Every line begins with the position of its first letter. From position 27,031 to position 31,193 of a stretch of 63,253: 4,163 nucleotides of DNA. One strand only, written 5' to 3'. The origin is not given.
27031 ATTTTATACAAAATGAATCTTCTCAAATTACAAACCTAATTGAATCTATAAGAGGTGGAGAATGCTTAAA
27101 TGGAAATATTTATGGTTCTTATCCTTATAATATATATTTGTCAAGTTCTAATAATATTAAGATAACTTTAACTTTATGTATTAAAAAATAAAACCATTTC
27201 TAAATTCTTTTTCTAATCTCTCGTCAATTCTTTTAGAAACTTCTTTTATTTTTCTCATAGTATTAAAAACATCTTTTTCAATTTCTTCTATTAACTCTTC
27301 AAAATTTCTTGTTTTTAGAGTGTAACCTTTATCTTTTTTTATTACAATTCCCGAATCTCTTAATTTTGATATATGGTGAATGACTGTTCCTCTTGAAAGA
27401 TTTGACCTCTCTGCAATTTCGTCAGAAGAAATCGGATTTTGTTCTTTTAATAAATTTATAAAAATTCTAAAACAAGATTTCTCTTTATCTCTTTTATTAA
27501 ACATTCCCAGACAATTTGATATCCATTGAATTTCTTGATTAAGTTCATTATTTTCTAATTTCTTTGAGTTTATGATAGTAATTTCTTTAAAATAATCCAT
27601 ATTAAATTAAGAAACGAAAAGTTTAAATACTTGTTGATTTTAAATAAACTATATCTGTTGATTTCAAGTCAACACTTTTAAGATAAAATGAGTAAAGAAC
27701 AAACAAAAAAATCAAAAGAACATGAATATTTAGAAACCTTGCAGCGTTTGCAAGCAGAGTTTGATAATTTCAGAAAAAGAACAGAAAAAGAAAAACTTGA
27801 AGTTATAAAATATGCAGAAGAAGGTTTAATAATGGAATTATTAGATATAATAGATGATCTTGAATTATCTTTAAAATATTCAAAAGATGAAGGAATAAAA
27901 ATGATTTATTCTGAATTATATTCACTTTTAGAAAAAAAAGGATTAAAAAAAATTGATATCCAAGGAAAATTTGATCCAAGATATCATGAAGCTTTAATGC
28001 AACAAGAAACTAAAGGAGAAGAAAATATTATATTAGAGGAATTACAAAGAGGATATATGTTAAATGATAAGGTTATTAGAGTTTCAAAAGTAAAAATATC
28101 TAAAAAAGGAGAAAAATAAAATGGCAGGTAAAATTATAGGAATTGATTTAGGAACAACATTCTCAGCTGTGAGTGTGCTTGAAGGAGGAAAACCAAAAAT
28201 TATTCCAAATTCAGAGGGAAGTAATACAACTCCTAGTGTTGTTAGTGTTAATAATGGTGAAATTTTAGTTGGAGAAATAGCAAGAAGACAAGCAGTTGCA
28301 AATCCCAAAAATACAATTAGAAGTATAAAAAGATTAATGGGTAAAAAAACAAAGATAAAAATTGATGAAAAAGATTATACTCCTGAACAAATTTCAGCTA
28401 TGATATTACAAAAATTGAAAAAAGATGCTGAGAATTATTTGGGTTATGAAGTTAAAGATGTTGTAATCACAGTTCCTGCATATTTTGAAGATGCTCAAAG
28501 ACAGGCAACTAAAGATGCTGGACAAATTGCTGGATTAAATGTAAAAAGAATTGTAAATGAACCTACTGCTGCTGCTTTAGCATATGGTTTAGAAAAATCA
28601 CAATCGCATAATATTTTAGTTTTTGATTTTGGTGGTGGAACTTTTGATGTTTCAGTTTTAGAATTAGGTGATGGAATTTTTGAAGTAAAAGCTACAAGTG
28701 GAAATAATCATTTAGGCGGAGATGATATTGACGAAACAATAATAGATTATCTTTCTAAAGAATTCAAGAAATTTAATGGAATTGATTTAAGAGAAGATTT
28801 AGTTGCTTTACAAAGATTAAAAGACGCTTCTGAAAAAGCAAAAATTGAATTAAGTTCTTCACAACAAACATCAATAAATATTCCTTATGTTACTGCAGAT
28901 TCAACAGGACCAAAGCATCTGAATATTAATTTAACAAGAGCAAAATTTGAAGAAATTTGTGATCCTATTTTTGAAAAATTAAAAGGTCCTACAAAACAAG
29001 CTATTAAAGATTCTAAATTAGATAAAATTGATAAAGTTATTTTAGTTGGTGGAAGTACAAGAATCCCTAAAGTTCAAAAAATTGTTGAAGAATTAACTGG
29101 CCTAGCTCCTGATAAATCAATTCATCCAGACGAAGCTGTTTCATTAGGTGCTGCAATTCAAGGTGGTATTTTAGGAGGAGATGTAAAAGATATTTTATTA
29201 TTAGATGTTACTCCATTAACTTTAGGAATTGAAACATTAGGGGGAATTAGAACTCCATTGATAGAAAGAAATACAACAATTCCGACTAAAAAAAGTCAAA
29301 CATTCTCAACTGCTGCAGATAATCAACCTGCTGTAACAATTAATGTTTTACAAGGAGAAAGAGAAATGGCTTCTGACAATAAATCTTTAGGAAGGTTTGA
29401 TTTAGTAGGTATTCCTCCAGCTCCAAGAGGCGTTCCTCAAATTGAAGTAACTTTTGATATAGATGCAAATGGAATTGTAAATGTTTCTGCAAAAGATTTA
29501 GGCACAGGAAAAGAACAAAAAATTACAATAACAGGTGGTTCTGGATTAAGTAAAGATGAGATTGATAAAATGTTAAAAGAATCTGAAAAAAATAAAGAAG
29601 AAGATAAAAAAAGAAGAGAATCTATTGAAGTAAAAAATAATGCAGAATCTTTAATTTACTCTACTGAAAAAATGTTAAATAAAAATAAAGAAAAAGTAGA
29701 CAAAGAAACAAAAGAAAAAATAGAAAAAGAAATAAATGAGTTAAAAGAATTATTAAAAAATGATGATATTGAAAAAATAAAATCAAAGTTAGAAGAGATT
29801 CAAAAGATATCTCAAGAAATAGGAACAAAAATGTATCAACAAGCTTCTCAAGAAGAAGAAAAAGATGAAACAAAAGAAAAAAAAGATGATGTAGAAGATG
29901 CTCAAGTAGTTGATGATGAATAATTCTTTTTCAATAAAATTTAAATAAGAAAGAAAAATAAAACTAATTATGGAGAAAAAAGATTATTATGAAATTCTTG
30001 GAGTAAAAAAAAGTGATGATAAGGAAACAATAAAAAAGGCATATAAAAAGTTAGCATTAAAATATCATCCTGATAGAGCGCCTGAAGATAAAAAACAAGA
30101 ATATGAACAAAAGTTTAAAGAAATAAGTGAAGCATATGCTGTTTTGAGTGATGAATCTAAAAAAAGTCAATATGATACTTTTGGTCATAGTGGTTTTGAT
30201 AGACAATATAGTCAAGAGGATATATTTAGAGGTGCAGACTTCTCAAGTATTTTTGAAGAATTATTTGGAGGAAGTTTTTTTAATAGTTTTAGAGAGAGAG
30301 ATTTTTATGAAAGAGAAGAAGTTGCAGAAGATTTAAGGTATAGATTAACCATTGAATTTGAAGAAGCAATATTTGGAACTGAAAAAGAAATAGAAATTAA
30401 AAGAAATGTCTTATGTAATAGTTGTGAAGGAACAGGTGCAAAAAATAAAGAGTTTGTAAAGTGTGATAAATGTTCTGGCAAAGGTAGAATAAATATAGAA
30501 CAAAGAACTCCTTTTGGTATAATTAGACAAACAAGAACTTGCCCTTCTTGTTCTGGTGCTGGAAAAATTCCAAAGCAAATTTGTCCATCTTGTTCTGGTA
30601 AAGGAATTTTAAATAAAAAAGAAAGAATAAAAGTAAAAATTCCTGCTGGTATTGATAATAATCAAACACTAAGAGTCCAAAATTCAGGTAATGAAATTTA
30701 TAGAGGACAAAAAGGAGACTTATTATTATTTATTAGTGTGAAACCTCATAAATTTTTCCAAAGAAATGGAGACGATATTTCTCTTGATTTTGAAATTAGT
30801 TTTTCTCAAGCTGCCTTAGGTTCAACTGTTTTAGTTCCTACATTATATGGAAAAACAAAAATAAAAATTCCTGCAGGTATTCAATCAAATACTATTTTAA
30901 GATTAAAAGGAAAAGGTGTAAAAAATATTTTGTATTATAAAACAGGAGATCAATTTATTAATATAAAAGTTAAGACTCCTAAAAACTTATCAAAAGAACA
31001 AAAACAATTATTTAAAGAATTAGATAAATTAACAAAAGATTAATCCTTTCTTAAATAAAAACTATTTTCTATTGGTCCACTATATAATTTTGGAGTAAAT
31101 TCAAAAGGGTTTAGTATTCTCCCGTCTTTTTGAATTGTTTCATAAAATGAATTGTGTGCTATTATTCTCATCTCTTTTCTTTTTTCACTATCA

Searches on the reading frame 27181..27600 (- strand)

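Call 85: search_protein_families(library=pfam, proteins=[window:27181-27600:-], max_evalue=0.000001)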
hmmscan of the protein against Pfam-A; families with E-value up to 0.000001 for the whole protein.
window:27181-27600:- (139 aa): 3 families
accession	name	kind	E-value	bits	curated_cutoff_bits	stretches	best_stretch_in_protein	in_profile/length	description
PF08279.18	HTH_11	-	6.6e-10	39.2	25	1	46-92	5-51/55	HTH domain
PF13412.12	HTH_24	-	8.9e-10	38.4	21.9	1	48-86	9-47/48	Winged helix-turn-helix DNA-binding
PF01022.26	HTH_5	-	8.8e-08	32.3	22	1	48-88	8-47/47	Bacterial regulatory protein, arsR family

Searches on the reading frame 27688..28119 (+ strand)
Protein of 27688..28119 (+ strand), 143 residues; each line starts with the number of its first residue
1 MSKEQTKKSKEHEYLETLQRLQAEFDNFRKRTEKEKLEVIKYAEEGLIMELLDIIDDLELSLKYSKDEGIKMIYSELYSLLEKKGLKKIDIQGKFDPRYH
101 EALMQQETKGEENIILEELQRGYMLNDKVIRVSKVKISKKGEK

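Call 85: search_protein_families(library=pfam, proteins=[window:27688-28119:+], max_evalue=0.000001)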
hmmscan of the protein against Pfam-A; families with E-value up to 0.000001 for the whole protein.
window:27688-28119:+ (143 aa): 1 family
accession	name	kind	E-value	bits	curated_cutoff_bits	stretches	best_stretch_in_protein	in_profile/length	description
PF01025.24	GrpE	-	4.7e-37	127.6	25.8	1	7-139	23-165/165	GrpE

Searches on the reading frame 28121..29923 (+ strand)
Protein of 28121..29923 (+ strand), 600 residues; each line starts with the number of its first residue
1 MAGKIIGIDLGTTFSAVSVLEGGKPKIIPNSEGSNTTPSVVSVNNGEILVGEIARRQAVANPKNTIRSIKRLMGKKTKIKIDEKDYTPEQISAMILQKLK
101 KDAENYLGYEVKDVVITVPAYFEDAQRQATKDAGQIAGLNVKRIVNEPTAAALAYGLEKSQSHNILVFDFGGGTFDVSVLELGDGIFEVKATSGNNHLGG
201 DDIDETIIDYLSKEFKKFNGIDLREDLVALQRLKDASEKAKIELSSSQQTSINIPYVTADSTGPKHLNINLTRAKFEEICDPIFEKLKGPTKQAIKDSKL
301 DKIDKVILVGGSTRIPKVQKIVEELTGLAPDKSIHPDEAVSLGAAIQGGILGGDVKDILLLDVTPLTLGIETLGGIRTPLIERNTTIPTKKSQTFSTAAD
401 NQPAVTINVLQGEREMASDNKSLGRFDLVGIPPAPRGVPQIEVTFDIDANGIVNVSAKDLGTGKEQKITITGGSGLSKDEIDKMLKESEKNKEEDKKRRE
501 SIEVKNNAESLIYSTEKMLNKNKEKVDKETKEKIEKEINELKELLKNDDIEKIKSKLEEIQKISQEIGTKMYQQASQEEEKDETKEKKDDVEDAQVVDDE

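Call 22: search_protein_families(library=ncbifam, proteins=[window:28121-29923:+], max_evalue=0.00001)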
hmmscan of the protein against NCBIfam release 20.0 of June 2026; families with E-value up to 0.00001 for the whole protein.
window:28121-29923:+ (600 aa): 14 families
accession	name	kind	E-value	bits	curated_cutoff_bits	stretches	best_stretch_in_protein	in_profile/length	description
NF001413.0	PRK00290.1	equivalog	1.3e-282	938.8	648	1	3-598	2-620/625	molecular chaperone DnaK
TIGR02350.1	prok_dnaK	equivalog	7.8e-275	912.9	822.55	1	4-573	1-596/596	molecular chaperone DnaK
NF009947.0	PRK13411.1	equivalog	9.8e-254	843.4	1002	1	3-590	2-618/662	molecular chaperone DnaK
NF009946.0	PRK13410.1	equivalog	3.4e-231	769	1019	2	80-589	104-619/669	molecular chaperone DnaK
NF003520.0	PRK05183.1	subfamily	1.1e-173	579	620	2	78-574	117-607/621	Fe-S protein assembly chaperone HscA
TIGR01991.1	HscA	equivalog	1.1e-171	572.4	708.55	1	6-574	2-587/600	Fe-S protein assembly chaperone HscA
NF002399.0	PRK01433.1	equivalog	8.5e-122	407.7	743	2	76-571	106-578/595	Fe-S protein assembly chaperone HscA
NF008673.0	PRK11678.1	equivalog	2.6e-21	76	331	2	89-185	127-231/450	molecular chaperone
NF010539.0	PRK13927.1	subfamily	1.5e-20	73.4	293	1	4-345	7-323/339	rod shape-determining protein MreB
TIGR00904.1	mreB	subfamily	4e-18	65.6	365.75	1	6-344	5-322/334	MreB/Mrl family cell shape determining protein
NF011660.0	PRK15080.1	equivalog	3.9e-16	59.1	182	1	93-198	76-176/277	ethanolamine utilization protein EutJ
TIGR02529.1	EutJ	subfamily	4.6e-16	59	152.1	1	93-198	43-143/239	ethanolamine utilization protein EutJ family protein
NF010540.1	PRK13929.1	exception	2.2e-13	50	515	1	5-225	6-207/334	rod-share determining protein MreBH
NF053558.1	BeeR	equivalog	2.3e-08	33.4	530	1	5-323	2-305/349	BeeR family actin-like protein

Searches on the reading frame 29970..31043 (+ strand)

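Call 85: search_protein_families(library=pfam, proteins=[window:29970-31043:+], max_evalue=0.000001)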
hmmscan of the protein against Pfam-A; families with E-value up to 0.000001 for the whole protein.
window:29970-31043:+ (357 aa): 4 families
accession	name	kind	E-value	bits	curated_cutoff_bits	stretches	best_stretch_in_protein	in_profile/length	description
PF01556.23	DnaJ_C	-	1.5e-47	161.9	26.6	1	122-337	1-152/152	DnaJ C terminal domain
PF00226.36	DnaJ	-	2e-24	85.9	27.8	1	5-69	1-63/63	DnaJ domain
PF00684.25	DnaJ_CXXCXGXG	-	7.1e-15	55.5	32.7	1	149-212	1-65/65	DnaJ central domain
PF15777.11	Anti-TRAP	-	9.2e-08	32.4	32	0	190-214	12-42/59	Tryptophan RNA-binding attenuator protein inhibitory protein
